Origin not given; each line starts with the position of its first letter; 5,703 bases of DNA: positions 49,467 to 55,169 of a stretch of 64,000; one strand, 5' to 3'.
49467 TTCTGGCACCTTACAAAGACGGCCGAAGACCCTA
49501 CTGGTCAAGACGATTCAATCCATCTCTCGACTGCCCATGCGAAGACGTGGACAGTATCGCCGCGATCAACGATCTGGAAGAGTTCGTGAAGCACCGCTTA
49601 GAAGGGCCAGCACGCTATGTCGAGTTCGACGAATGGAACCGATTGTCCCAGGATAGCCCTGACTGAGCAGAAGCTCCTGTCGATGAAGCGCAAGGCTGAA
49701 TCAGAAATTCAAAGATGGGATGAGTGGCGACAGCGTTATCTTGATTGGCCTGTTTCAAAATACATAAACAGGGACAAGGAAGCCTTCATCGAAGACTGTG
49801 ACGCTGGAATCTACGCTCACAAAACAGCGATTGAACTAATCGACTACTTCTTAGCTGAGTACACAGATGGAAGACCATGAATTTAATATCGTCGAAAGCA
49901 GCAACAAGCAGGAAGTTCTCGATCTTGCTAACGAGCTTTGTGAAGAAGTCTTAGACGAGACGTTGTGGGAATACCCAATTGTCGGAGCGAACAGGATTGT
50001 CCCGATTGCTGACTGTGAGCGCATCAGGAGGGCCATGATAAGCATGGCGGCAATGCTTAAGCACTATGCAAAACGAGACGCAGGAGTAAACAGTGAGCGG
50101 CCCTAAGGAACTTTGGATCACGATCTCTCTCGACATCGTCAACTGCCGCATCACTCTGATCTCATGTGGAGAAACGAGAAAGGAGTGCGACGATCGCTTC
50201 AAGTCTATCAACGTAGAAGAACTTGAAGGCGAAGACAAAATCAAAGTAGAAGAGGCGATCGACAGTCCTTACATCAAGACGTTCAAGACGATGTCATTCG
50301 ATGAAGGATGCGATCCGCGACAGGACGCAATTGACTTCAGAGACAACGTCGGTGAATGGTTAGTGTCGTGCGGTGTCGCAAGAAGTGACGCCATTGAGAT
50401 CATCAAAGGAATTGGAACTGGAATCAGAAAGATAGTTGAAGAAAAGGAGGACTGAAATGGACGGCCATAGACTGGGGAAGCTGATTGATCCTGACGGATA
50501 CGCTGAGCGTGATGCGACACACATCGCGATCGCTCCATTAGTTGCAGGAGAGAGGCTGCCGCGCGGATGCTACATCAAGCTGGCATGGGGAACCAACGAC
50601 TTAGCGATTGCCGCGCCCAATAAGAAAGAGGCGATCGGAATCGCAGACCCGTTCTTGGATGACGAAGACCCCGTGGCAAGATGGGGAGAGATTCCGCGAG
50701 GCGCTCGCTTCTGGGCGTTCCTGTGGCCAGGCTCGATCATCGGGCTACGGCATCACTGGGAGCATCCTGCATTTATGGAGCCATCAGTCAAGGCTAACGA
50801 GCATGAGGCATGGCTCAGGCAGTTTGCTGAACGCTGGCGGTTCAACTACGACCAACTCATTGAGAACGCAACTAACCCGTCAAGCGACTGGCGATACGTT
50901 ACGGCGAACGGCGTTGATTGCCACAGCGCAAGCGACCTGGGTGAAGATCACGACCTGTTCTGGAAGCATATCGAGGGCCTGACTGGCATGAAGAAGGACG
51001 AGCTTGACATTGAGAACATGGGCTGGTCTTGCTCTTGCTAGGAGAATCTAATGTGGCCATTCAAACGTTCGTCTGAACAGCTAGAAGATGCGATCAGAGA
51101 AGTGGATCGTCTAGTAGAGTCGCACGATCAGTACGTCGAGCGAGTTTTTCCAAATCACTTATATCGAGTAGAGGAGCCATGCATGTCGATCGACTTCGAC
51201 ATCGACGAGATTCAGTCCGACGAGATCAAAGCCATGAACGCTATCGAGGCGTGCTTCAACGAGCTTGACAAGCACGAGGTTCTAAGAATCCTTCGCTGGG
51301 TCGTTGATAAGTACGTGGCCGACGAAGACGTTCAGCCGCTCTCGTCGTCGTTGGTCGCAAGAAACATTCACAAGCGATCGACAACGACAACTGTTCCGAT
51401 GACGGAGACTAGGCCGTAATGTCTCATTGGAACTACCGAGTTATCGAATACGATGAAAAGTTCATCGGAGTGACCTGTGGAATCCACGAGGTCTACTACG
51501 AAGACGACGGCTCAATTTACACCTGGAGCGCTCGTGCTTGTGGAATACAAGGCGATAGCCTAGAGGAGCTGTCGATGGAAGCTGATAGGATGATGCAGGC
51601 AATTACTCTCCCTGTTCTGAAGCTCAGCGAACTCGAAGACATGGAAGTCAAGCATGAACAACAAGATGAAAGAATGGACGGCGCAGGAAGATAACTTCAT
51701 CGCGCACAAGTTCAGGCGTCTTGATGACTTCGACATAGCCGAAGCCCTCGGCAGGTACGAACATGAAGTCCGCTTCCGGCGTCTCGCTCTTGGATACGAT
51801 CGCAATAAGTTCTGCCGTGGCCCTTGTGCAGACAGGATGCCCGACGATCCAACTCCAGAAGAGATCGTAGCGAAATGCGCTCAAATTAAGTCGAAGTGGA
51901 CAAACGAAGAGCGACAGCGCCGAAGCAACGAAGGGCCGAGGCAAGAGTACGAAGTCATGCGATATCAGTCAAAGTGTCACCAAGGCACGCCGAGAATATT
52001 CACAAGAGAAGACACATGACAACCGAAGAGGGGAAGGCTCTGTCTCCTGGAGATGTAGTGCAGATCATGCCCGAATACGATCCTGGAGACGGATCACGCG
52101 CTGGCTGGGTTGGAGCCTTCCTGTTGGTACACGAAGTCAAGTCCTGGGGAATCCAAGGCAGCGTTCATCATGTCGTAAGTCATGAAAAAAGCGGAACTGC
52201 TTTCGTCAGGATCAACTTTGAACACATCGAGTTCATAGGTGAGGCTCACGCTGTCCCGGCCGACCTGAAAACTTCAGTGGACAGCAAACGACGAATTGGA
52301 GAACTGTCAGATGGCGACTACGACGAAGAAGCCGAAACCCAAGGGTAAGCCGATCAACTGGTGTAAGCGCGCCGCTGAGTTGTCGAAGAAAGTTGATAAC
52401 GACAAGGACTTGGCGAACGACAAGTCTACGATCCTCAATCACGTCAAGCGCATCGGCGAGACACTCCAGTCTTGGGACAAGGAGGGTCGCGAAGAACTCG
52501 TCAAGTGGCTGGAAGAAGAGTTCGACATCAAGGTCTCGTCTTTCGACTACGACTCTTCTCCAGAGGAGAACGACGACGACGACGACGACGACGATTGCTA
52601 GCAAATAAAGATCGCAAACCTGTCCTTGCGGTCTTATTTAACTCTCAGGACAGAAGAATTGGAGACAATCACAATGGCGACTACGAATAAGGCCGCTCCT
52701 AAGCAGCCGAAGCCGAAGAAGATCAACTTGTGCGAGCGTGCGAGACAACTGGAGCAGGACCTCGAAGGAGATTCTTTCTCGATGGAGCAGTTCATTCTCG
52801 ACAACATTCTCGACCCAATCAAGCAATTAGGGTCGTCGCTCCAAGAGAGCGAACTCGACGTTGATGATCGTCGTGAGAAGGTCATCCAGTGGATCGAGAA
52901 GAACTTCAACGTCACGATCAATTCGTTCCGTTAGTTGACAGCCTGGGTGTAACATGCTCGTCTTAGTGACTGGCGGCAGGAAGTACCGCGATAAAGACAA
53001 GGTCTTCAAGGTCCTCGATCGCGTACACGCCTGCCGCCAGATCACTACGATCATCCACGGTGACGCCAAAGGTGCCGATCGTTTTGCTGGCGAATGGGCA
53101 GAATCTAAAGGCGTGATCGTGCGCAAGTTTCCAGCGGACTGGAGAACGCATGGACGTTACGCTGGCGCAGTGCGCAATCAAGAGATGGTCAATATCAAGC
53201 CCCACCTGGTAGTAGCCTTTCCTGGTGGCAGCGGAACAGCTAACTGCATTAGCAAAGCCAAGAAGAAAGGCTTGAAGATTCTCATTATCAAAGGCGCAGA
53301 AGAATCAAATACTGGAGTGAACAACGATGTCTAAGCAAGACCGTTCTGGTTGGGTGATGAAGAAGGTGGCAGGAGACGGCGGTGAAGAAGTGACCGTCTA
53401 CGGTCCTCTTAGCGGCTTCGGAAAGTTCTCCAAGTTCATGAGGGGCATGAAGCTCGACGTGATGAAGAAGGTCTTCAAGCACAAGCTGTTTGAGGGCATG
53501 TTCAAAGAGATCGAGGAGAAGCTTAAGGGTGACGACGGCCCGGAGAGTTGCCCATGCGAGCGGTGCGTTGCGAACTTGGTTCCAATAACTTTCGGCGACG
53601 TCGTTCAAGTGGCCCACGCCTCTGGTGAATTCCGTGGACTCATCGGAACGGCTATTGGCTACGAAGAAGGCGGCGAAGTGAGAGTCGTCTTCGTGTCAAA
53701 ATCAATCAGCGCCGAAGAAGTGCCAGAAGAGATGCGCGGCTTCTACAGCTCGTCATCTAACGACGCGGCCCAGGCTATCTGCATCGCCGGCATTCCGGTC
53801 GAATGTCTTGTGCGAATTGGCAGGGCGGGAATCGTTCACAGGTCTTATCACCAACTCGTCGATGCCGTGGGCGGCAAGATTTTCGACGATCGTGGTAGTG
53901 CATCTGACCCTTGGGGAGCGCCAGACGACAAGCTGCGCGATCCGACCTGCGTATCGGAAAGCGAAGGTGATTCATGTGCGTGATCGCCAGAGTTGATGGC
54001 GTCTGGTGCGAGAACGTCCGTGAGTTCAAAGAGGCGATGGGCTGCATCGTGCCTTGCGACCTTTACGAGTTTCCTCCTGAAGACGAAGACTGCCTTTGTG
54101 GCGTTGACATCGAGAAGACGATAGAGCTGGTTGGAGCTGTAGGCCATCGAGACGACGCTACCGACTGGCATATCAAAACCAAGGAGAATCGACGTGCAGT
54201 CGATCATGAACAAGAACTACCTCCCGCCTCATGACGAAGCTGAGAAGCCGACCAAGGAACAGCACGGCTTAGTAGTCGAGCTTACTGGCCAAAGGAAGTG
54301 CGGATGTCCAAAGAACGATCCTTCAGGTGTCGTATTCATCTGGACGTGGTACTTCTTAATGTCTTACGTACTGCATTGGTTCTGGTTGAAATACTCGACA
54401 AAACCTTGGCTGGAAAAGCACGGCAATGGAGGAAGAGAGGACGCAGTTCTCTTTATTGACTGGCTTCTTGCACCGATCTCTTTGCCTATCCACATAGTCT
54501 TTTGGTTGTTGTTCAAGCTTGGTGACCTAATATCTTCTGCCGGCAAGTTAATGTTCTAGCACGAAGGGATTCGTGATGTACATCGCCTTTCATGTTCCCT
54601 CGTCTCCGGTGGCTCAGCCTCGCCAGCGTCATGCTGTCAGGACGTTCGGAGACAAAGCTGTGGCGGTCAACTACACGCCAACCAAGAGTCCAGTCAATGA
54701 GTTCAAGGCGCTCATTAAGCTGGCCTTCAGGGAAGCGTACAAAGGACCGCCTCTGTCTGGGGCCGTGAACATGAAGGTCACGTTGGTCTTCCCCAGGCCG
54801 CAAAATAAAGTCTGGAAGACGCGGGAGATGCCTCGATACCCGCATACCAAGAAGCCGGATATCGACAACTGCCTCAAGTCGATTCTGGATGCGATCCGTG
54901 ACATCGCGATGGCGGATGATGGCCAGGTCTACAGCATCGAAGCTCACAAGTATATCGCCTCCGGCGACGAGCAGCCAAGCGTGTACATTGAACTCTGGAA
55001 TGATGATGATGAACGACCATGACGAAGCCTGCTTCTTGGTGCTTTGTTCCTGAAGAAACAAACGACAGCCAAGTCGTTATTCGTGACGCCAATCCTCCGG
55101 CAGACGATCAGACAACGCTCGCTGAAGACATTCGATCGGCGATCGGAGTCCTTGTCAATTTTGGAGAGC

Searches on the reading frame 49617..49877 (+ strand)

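Call 8: search_protein_families(library=pfam, proteins=[window:49617-49877:+], max_evalue=0.1)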
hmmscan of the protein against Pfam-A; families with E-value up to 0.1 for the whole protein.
window:49617-49877:+ (87 aa): 1 family
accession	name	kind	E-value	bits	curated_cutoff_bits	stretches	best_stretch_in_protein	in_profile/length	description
PF20340.3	DUF6635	-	0.03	13.9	27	1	28-86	68-126/272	Family of unknown function (DUF6635)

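Call 43: search_protein_families(library=phrogs, proteins=[window:49617-49877:+], max_evalue=0.01)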
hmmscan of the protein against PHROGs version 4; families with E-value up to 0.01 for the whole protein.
window:49617-49877:+ (87 aa): 0 families

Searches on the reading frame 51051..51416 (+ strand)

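Call 43: search_protein_families(library=phrogs, proteins=[window:51051-51416:+], max_evalue=0.01)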
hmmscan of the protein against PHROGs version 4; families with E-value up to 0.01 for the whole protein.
window:51051-51416:+ (122 aa): 1 family
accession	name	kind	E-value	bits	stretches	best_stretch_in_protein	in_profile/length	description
phrog_18873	-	unknown function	0.0038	17.2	1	9-94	234-319/400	-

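Call 44: search_protein_families(library=pfam, proteins=[window:51051-51416:+], max_evalue=0.01)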
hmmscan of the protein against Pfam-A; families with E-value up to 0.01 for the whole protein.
window:51051-51416:+ (122 aa): 0 families

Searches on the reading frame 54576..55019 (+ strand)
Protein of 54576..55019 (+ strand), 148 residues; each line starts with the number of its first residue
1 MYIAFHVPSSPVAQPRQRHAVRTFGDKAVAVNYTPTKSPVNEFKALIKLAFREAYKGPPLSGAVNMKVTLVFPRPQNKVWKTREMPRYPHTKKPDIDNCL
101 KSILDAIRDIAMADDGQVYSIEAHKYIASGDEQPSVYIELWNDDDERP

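Call 43: search_protein_families(library=phrogs, proteins=[window:54576-55019:+], max_evalue=0.01)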
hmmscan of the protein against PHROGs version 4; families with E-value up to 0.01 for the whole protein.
window:54576-55019:+ (148 aa): 5 families
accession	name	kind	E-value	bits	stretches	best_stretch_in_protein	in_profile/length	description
phrog_140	-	DNA, RNA and nucleotide metabolism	2.2e-32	113.5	1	1-146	37-171/219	RusA-like Holliday junction resolvase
phrog_3055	-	DNA, RNA and nucleotide metabolism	6.3e-09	36.5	1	64-141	136-209/233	RusA-like Holliday junction resolvase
phrog_34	-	DNA, RNA and nucleotide metabolism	3.9e-07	31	1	41-139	108-190/259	RusA-like Holliday junction resolvase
phrog_11573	-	unknown function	1e-05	26.8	1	91-135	59-104/110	-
phrog_24390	-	unknown function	0.0014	19.9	1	91-120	9-38/62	-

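Call 44: search_protein_families(library=pfam, proteins=[window:54576-55019:+], max_evalue=0.01)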
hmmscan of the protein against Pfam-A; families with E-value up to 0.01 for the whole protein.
window:54576-55019:+ (148 aa): 1 family
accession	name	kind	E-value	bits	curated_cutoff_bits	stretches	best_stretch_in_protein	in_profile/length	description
PF05866.16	RusA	-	1.5e-23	84.2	22.8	1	11-140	4-123/124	Endodeoxyribonuclease RusA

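Call 46: search_dna_similar(query=window:54576-55019:+, collection=phages, mode=protein, max_rows=25)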
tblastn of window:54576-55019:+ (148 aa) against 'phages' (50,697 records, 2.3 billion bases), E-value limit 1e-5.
Records with a match: 351; places in all: 351; records where one place covers at least 80% of the query: 260.
Best place of each record, by identity: <60% 351.
By first word of the organism name: Mycobacterium 297; Gordonia 24; Burkholderia 5; Pseudomonas 5; Stenotrophomonas 3; Lactobacillus 3; Listeria 3; Mycolicibacterium 2; Bacillus 2; Acidovorax 1; and 6 more.
By host as written in the record: Mycobacterium smegmatis mc2 155 230; Mycobacterium smegmatis mc#155 28; Gordonia terrae 3612 22; Mycobacterium sp. 6; - 6; Mycobacterium smegmatis mc2155 6; Mycobacterium smegmatius mc2 155 3; Mycobacterium smegmatis SN2 2; and 38 more.
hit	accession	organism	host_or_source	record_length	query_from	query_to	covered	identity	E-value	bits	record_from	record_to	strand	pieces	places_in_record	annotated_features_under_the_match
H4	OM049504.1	Acidovorax phage AP1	Paracidovorax oryzae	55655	3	142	95%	33.3%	2e-10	63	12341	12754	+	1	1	hypothetical protein (x2)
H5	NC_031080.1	Mycobacterium phage Tonenili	Mycobacterium smegmatis mc2 155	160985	1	145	98%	31.6%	2e-7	55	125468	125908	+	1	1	RusA-like Holliday junction resolvase | hypothetical protein | exonuclease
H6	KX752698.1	Mycobacterium phage Tonenili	Mycobacterium smegmatis mc2 155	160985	1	145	98%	31.6%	2e-7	55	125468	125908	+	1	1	RusA-like resolvase | hypothetical protein | Cas4 family exonuclease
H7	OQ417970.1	Mycobacterium phage prophiT46-2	Mycobacterium abscessus T46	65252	3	140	93%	33.1%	4e-9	59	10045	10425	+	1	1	20: RusA-like resolvase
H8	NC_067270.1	Mycobacterium phage I3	Mycobacterium smegmatis SN2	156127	1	147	99%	30.9%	1e-8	58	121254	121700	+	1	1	225: RusA-like Holliday junction resolvase | 226: hypothetical protein | 224: exonuclease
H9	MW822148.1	Mycobacterium phage I3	Mycobacterium smegmatis SN2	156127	1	147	99%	30.9%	1e-8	58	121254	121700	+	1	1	225: RusA-like resolvase | 226: hypothetical protein | 224: Cas4 family exonuclease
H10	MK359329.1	Mycobacterium phage Kamryn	Mycobacterium smegmatis mc2 155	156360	1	147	99%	30.9%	4e-8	57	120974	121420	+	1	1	214: RusA-like resolvase | 215: hypothetical protein | 213: HNH endonuclease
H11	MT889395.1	Mycobacterium phage Shifa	Mycobacterium smegmatis mc#155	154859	1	147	99%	30.9%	2e-7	54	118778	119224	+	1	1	192: RusA-like resolvase | 193: hypothetical protein | 191: HNH endonuclease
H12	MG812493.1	Mycobacterium phage NuevoMundo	Mycobacterium smegmatis mc2 155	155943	1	147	99%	30.9%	2e-7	54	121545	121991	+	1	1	RusA-like resolvase | hypothetical protein (x2)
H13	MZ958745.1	Mycobacterium phage Pinkcreek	Mycobacterium smegmatis ATCC 607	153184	1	147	99%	30.9%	2e-7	54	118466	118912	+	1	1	199: RusA-like resolvase | 200: hypothetical protein | 198: Cas4 family exonuclease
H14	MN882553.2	Butyrivibrio virus Ceridwen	Butyrivibrio fibrisolvens DSM 3071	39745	1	126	85%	35.9%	3e-7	54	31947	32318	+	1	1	holliday junction resolvase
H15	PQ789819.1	Burkholderia phage vB_E192a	Burkholderia sp.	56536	3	139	93%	32.9%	5e-9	59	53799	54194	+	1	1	RusA family crossover junction endodeoxyribonuclease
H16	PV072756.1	Burkholderia phage vB_PL1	Burkholderia sp.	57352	3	139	93%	32.9%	7e-9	59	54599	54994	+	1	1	RusA family crossover junction endodeoxyribonuclease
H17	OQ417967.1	Mycobacterium phage prophiT49-1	Mycobacterium abscessus T49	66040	5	140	92%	32.9%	9e-9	58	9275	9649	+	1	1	19: RusA-like resolvase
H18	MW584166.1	Mycobacterium phage prophi88-1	Mycobacterium abscessus GD88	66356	5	140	92%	32.9%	9e-9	58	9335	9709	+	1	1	19: RusA-like resolvase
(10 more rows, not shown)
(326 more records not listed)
